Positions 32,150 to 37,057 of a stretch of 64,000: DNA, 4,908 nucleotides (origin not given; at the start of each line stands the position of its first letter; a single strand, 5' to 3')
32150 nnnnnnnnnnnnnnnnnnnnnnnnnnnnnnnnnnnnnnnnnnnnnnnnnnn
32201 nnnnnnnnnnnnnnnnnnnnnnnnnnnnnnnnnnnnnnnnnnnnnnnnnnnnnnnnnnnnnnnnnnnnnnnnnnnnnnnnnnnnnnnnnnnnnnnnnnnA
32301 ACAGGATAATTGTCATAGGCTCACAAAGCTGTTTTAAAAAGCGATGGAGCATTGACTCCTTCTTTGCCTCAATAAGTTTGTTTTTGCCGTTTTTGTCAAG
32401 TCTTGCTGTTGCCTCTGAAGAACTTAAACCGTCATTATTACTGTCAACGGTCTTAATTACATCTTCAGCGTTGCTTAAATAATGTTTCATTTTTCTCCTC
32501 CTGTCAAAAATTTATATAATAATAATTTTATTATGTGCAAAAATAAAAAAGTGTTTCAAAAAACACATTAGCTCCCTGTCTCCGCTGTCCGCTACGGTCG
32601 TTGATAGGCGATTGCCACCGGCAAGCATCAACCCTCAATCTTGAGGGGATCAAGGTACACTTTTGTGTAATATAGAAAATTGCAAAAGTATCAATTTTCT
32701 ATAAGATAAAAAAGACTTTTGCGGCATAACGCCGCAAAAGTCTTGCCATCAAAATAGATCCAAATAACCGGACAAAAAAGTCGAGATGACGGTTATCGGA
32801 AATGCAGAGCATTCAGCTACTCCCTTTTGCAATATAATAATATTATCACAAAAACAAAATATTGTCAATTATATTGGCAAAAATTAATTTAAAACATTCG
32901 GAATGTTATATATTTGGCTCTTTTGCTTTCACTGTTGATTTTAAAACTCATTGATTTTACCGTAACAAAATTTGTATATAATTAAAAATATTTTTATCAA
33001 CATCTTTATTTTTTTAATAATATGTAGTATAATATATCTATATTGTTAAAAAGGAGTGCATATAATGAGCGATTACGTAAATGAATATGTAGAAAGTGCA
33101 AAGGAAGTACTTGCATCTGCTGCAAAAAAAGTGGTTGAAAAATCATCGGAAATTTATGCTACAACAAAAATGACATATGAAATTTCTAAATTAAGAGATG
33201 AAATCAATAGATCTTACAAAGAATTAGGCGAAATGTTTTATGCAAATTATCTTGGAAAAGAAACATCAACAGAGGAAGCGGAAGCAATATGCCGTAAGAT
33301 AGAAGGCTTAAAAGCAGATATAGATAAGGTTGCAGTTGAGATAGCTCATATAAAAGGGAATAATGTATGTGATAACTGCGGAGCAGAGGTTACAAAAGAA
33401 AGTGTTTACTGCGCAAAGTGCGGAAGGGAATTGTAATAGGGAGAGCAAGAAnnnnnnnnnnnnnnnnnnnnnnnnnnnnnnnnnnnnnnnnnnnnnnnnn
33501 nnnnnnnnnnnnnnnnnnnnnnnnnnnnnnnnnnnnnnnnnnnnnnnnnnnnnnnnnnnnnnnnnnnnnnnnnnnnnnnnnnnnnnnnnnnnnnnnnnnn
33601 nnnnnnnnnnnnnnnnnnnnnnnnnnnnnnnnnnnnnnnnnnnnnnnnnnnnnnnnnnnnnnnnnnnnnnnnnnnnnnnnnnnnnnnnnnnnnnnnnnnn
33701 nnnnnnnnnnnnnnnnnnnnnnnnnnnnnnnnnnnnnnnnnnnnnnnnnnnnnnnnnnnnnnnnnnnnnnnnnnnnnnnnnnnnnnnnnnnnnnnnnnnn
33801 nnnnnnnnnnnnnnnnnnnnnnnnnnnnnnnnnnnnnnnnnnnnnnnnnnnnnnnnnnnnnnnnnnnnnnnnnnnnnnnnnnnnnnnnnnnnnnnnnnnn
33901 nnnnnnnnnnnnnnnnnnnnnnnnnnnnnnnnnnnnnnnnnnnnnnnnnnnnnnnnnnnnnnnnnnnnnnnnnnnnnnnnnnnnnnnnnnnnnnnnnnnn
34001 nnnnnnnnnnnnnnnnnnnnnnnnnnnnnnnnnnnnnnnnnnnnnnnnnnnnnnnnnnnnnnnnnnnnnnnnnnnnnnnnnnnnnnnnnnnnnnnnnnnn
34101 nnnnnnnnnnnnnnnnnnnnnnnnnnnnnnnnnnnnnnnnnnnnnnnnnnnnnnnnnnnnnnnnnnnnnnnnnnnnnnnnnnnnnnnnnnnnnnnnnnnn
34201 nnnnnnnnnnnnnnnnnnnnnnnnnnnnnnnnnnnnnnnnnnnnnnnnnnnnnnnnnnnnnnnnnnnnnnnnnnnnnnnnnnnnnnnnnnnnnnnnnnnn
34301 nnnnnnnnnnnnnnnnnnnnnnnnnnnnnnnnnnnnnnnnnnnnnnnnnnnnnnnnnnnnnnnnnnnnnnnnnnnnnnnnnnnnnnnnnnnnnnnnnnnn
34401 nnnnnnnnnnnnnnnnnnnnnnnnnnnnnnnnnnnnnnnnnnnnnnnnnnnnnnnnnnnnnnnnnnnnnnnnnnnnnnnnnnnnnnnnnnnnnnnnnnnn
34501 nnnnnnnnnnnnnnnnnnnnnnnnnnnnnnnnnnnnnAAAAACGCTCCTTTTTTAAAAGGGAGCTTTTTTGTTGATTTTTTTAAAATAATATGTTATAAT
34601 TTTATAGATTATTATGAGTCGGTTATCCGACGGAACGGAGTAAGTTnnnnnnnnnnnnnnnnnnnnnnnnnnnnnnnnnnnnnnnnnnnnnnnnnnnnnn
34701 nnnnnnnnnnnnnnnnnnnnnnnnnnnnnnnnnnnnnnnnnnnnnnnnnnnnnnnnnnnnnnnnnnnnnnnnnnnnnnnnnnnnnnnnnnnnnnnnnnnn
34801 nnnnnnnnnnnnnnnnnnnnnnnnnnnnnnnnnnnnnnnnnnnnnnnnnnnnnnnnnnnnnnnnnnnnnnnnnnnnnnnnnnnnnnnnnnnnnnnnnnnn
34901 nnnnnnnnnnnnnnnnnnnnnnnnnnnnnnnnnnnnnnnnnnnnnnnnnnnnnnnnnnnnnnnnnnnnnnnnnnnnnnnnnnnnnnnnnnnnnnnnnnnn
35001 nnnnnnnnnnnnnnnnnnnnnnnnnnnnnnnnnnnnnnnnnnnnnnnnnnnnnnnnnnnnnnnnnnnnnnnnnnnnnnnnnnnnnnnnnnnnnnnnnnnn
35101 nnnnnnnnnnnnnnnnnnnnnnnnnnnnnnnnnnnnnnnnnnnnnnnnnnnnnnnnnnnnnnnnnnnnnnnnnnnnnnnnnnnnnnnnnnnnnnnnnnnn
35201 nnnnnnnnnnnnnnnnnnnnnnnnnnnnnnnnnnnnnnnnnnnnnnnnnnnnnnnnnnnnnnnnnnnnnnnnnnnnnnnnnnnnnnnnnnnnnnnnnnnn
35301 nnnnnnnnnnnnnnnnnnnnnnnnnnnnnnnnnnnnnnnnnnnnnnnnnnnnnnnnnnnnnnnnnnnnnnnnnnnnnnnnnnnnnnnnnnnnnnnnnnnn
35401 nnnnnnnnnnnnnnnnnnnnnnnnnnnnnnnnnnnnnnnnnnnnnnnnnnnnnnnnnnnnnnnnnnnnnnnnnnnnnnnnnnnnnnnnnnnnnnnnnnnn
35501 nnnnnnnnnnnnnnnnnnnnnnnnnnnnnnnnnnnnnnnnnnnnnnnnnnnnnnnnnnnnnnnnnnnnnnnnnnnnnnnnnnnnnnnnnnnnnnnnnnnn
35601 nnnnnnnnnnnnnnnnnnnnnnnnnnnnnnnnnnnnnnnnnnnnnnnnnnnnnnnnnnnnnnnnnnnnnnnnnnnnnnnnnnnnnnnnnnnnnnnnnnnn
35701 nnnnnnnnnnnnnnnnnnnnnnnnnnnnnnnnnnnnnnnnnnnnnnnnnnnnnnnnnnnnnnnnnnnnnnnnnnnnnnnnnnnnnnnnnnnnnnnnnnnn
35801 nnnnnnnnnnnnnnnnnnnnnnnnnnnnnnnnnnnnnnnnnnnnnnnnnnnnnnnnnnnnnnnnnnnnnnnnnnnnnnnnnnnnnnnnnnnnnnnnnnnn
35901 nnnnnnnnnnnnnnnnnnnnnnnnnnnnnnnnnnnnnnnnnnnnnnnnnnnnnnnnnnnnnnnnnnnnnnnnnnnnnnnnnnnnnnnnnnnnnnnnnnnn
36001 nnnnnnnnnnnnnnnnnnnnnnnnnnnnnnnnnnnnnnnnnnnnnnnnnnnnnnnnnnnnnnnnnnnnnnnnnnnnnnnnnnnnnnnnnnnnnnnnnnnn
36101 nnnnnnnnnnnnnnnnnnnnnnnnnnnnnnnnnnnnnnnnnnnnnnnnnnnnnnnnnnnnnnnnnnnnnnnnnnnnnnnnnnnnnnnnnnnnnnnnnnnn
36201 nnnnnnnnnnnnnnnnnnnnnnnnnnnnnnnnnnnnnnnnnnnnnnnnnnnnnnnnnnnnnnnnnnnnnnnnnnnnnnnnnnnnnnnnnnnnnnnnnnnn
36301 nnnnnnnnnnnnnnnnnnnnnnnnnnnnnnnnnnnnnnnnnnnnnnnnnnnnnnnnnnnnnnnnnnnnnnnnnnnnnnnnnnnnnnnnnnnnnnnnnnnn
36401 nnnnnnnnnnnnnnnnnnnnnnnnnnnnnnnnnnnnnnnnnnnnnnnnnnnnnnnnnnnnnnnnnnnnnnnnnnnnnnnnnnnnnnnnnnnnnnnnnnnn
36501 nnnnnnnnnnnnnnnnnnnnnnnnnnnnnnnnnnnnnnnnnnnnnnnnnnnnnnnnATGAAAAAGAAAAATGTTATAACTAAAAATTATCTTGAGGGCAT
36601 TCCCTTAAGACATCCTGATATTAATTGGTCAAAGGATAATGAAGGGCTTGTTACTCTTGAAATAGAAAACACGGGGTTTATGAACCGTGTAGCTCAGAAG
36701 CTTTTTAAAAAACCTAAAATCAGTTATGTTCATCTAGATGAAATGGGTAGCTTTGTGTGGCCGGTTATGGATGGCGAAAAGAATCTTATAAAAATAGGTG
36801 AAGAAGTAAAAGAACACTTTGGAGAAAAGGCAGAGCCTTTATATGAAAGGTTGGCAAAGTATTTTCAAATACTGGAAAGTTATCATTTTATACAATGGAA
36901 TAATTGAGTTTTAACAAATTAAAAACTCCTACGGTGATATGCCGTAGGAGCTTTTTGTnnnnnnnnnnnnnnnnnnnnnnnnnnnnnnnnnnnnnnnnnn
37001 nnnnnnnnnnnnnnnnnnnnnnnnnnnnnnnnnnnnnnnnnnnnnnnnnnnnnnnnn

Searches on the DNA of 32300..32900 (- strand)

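Call 9: search_rna_families(source=window, start=32300, end=32900, threshold=evalue, max_evalue=10)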
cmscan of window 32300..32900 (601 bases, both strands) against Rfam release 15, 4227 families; matches with E-value up to 10: 12.
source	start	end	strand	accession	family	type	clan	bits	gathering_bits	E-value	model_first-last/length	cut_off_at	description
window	32682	32744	+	RF02844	RefA9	Gene; antisense;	-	20.4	49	1.3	1-64/64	no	Enterococcus sRNA A9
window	32677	32743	+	RF02273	FsrA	Gene;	-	18.1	80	0.3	1-83/83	no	FsrA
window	32697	32777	+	RF01432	snoR143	Gene; snRNA; snoRNA; HACA-box;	-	18.1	50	0.93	1-169/169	no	small nucleolar RNA snoR143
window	32707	32746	-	RF00240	RNA-OUT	Gene; antisense;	-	17.8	41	1.5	1-70/70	no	RNA-OUT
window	32828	32867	-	RF04249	mir-310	Gene; miRNA;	CL00137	16.2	48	2.6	22-53/74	no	mir-310 microRNA precursor family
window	32658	32716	-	RF04239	mir-4679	Gene; miRNA;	-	16.2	88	4.4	1-75/75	no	mir-4679 microRNA precursor family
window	32658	32716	+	RF04239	mir-4679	Gene; miRNA;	-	16.1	88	4.7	1-75/75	no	mir-4679 microRNA precursor family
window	32655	32692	+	RF03442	mir-4003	Gene; miRNA;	-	15.6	70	6.5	11-48/58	no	mir-4003 microRNA precursor family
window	32494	32525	+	RF03008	malK-II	Cis-reg;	-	15.3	52.9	8.9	1-50/50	no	malK-II RNA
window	32710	32746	-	RF04170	MIR7723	Gene; miRNA;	-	13.2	200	7.8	1-235/235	no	MIR7723 microRNA precursor family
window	32511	32547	-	RF02350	psRNA6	Gene; sRNA;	-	8.9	60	5.7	1-333/333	no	Nitrosomonas sRNA psRNA6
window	32679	32749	-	RF01494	rliD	Gene; antisense;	-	8.6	50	8.7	112-196/327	no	Listeria sRNA rliD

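Call 70: build_rna_model(alignment_id=A1, structure=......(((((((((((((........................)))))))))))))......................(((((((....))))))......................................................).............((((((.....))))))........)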
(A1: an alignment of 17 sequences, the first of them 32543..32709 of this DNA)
Model R1 built from alignment A1 (17 sequences, 188 columns); structure: as given.
model positions 121; base pairs 26; branch points 2; effective number of sequences 1.12; information 0.589 bits per position. Calibrated on 0.2 Mb of random sequence (short: E-values are rough).
structure used (alignment columns):
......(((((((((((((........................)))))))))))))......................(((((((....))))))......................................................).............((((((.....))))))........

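Call 71: search_with_rna_model(model_id=R1, sources=[window, L001, L003, L004, L006, L008, L012, L013, L014, L015, L016, L017, L018, L021, L022, L023, L024, L025, L026, L027, L028, L029, L030, L032, L033, L034, L037, L038], make_alignment=true, max_evalue=0.01)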
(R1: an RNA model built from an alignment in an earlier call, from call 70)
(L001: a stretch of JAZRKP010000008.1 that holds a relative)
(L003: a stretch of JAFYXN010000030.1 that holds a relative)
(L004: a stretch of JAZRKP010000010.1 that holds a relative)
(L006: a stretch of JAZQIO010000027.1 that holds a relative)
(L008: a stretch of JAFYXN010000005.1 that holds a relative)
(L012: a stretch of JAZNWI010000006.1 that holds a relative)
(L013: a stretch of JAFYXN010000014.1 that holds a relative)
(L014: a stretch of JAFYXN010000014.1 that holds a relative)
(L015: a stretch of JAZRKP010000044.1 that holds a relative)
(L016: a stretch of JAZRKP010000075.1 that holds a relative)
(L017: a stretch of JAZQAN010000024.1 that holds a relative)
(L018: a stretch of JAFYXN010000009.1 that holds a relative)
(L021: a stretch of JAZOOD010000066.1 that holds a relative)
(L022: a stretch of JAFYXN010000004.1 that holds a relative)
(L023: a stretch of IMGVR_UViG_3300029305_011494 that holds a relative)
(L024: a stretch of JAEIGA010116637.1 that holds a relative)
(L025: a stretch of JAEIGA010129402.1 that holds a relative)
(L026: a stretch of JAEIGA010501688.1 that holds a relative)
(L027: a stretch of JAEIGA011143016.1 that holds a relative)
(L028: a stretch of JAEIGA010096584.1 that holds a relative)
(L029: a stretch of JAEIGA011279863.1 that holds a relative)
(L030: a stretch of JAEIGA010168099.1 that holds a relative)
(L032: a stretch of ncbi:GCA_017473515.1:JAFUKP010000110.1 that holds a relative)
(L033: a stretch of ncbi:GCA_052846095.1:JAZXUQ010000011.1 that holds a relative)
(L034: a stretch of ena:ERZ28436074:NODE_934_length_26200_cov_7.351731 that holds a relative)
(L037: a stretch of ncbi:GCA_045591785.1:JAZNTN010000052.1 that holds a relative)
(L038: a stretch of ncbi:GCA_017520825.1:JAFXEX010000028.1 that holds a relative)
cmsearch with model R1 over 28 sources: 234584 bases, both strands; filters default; matches with E-value up to 0.01: 45.
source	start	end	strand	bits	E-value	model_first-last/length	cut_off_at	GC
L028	3982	4101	-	148.3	5.3e-33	1-121/121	no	0.32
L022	3826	3946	+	146.6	1.4e-32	1-121/121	no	0.33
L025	3645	3762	-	144.6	4.2e-32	1-121/121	no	0.32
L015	1504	1621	-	143.2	9.1e-32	1-121/121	no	0.32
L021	7855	7971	+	139.8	6.2e-31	1-121/121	no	0.32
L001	5993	6110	-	139.6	6.8e-31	1-121/121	no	0.31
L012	1260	1377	-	137.9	1.8e-30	1-121/121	no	0.32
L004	939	1055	+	137.5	2.3e-30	1-121/121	no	0.31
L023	11993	12164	+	137.2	2.7e-30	1-121/121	no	0.41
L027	153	325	+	137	3e-30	1-121/121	no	0.42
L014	732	851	+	135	9.1e-30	1-121/121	no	0.31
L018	6422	6542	+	134.7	1.1e-29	1-121/121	no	0.28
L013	1089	1211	-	126.2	1.3e-27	1-121/121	no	0.29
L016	1641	1757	+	124.7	2.9e-27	1-121/121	no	0.31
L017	9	120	+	124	4.4e-27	1-121/121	no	0.29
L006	2163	2333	+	122.5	1e-26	1-121/121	no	0.43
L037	1782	1948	+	121.5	1.8e-26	1-121/121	no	0.4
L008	2782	2902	+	113.3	1.7e-24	1-121/121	no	0.31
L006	5309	5484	+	108.9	2.1e-23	1-121/121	no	0.45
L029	26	135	-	89.8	9.6e-19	1-121/121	no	0.41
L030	26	137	-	86.1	7.5e-18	1-121/121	no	0.38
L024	3956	4061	+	84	2.4e-17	1-121/121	no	0.41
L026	1763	1908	-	81.4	1.1e-16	26-121/121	5'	0.45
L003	1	102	-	67.8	2.2e-13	1-103/121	3'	0.36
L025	3713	3803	+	40.8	8.1e-07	1-121/121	no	0.27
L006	2114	2212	-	40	1.3e-06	1-121/121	no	0.27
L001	6061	6145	+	39.8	1.4e-06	1-121/121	no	0.24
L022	3782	3875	-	38.2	3.5e-06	1-121/121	no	0.31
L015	1572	1658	+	36.2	1.1e-05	1-121/121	no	0.29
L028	4052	4139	+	36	1.2e-05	1-121/121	no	0.24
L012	1328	1411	+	35.7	1.5e-05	1-121/121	no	0.26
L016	1586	1690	-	35.5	1.6e-05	1-121/121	no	0.34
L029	87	172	+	35.5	1.7e-05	1-121/121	no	0.27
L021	7776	7904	-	35.1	2e-05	1-121/121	no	0.45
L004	901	988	-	33.2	6e-05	1-121/121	no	0.32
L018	6366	6471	-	32.4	9.5e-05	1-121/121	no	0.32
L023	11931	12042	-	32.1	0.00011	1-121/121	no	0.3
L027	121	202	-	32.1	0.00011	1-121/121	no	0.23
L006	5257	5362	-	31.7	0.00014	1-121/121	no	0.31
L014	707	781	-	29.3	0.00052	1-121/121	no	0.25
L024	3932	4000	-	29.1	0.0006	1-121/121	no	0.26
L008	2746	2831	-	27.2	0.0017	1-121/121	no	0.27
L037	1769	1826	-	25.3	0.0051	1-121/121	no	0.24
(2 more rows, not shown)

Alignment A2: 45 matches aligned to the model, 251 columns, each read 5' to 3' on its own strand. Consensus structure (alignment columns), stored with it:
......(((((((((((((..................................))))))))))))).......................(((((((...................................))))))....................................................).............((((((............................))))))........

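Call 72: search_with_rna_model(model_id=R1, sources=[window, L001, L003, L004, L006, L008, L012, L013, L014, L015, L016, L017, L018, L021, L022, L023, L024, L025, L026, L027, L028, L029, L030, L037], make_alignment=true, max_evalue=1e-20)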
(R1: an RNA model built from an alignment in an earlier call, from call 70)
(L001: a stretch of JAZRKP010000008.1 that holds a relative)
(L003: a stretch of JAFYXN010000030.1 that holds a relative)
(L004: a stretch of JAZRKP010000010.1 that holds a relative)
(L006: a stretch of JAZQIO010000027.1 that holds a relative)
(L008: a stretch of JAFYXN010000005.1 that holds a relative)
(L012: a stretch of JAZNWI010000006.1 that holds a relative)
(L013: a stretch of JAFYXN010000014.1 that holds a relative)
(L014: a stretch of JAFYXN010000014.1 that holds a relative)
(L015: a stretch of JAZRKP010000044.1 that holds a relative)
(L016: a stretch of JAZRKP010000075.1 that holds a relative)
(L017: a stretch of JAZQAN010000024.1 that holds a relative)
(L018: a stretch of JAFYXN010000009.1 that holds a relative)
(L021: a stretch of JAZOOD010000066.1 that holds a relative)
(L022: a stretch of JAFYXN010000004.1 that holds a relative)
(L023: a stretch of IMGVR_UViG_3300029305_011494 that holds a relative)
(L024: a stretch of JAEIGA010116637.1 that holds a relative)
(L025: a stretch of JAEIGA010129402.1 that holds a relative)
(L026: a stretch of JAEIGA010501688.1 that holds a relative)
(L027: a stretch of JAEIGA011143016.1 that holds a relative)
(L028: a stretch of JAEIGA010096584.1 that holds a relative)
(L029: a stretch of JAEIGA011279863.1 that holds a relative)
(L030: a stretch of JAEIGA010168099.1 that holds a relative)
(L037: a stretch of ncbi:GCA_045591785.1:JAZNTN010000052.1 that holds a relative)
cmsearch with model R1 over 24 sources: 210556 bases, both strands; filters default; matches with E-value up to 1e-20: 21.
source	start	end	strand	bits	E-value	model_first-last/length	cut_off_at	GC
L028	3982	4101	-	148.3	4.8e-33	1-121/121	no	0.32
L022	3826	3946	+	146.6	1.2e-32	1-121/121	no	0.33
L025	3645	3762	-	144.6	3.8e-32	1-121/121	no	0.32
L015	1504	1621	-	143.2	8.2e-32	1-121/121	no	0.32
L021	7855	7971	+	139.8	5.6e-31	1-121/121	no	0.32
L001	5993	6110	-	139.6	6.1e-31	1-121/121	no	0.31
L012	1260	1377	-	137.9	1.6e-30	1-121/121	no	0.32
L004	939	1055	+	137.5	2.1e-30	1-121/121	no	0.31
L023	11993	12164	+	137.2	2.4e-30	1-121/121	no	0.41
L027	153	325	+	137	2.7e-30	1-121/121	no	0.42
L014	732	851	+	135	8.2e-30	1-121/121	no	0.31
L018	6422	6542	+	134.7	9.9e-30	1-121/121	no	0.28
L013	1089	1211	-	126.2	1.1e-27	1-121/121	no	0.29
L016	1641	1757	+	124.7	2.6e-27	1-121/121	no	0.31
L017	9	120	+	124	4e-27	1-121/121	no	0.29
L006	2163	2333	+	122.5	9.4e-27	1-121/121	no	0.43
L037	1782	1948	+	121.5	1.6e-26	1-121/121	no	0.4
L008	2782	2902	+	113.3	1.6e-24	1-121/121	no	0.31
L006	5309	5484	+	108.9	1.9e-23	1-121/121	no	0.45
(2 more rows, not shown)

Alignment A3: 21 matches aligned to the model, 194 columns, each read 5' to 3' on its own strand. Consensus structure (alignment columns), stored with it:
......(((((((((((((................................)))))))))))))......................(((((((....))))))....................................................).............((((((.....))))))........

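Call 84: search_with_rna_model(model_id=R1, sources=[L031, L032, L033, L034, L035, L036, L037, L038, L039, L081, L082, L083, L084, L085], max_evalue=0.001)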
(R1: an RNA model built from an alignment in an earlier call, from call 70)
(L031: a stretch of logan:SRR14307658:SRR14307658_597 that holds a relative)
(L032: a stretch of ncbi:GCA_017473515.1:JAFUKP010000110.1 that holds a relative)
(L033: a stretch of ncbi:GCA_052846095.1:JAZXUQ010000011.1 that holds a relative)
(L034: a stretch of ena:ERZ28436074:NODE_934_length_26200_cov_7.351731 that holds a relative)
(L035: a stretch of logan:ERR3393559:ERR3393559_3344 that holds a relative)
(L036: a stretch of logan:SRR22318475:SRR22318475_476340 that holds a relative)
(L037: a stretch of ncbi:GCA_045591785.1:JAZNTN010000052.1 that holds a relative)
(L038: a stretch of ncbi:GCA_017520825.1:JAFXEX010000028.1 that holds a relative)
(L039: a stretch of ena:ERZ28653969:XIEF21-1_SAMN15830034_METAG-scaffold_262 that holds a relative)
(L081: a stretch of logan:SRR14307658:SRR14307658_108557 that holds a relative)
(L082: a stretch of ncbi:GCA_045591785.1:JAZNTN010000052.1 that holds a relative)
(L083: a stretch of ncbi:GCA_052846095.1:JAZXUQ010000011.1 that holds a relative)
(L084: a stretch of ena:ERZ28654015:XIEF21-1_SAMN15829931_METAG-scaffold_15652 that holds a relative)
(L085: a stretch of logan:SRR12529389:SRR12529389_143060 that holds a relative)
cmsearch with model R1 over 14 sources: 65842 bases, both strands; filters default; matches with E-value up to 0.001: 3.
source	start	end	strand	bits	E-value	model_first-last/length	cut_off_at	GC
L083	2210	2334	-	136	1.5e-30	1-121/121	no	0.34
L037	1782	1948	+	121.5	5.1e-27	1-121/121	no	0.4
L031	3882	3926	-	33.2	1.6e-05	78-121/121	5'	0.4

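Call 86: search_rna_families(source=window, start=32700, end=32850, threshold=evalue, max_evalue=10, show_alignments=1)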
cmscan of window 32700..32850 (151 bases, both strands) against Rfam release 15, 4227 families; matches with E-value up to 10: 10.
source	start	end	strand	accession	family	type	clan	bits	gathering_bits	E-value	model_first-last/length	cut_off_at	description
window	32707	32796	-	RF00515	PyrR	Cis-reg;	-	20.1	54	0.68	1-115/115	no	PyrR binding site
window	32707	32746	-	RF00240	RNA-OUT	Gene; antisense;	-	17.8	41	0.37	1-70/70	no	RNA-OUT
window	32700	32743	+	RF02273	FsrA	Gene;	-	16.8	80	0.16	36-83/83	5'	FsrA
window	32707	32829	-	RF02617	SSRC10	Gene; sRNA;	-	15.6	56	0.65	1-113/113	no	Streptococcus sRNA 10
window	32700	32753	-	RF00749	mir-208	Gene; miRNA;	-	15.5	56.4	0.44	1-77/77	no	mir-208 microRNA precursor family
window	32713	32743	-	RF03769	mir-3913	Gene; miRNA;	-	14.3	100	2.5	1-100/100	no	mir-3913 microRNA precursor family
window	32700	32767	-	RF00804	mir-240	Gene; miRNA;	-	13.8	67.5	6.9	1-92/99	3'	mir-240 microRNA precursor family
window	32712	32744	-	RF04214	MIR7526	Gene; miRNA;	-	13.6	110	3.4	1-113/113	no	MIR7526 microRNA precursor family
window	32811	32824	-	RF01141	sR18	Gene; snRNA; snoRNA; CD-box;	-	9.3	45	6.2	43-56/56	no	Small nucleolar RNA sR18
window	32700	32850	-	RF01267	snR37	Gene; snRNA; snoRNA; HACA-box;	CL00041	7.8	47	6.3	160-321/385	5'&3'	Small nucleolar RNA snR37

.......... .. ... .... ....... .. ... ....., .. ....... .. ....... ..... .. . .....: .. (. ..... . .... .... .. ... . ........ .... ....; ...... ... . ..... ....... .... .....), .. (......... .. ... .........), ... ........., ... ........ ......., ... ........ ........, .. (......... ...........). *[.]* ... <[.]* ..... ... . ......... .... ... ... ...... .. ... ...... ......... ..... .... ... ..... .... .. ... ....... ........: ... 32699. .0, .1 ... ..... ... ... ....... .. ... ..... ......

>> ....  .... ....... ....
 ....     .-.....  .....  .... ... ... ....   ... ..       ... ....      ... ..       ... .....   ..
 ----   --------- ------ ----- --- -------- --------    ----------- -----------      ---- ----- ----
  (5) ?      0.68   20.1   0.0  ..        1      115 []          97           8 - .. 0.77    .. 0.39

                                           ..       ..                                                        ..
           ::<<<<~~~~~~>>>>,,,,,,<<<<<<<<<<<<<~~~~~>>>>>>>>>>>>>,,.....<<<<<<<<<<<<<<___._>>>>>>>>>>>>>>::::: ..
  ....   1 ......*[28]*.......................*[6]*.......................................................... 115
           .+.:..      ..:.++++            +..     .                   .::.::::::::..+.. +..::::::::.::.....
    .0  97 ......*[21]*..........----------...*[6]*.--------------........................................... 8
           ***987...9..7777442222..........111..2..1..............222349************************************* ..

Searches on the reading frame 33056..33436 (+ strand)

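Call 79: search_protein_families(library=pfam, proteins=[window:33056-33436:+], max_evalue=0.001)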
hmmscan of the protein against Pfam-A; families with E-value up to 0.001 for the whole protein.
window:33056-33436:+ (126 aa): 3 families
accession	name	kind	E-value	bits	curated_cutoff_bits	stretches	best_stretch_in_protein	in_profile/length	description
PF13240.11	Zn_Ribbon_1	-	1.6e-06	28.2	25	1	105-126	2-23/23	zinc-ribbon domain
PF13248.11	Zn_ribbon_3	-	0.00033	20.5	27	1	103-125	3-25/26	zinc-ribbon domain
PF12773.13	DZR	-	0.00048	20.7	27.3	1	105-123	27-45/45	Double zinc ribbon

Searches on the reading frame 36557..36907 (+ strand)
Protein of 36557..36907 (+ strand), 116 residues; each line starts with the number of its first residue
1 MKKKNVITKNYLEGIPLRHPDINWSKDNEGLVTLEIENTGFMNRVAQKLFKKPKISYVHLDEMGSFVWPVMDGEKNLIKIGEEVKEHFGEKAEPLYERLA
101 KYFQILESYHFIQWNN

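Call 79: search_protein_families(library=pfam, proteins=[window:36557-36907:+], max_evalue=0.001)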
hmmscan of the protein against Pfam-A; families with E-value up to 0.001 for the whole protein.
window:36557-36907:+ (116 aa): 1 family
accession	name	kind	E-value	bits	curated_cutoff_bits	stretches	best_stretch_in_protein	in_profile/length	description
PF05402.18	PqqD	-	8.5e-08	32.9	23.4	1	56-112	11-67/67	Coenzyme PQQ synthesis protein D (PqqD)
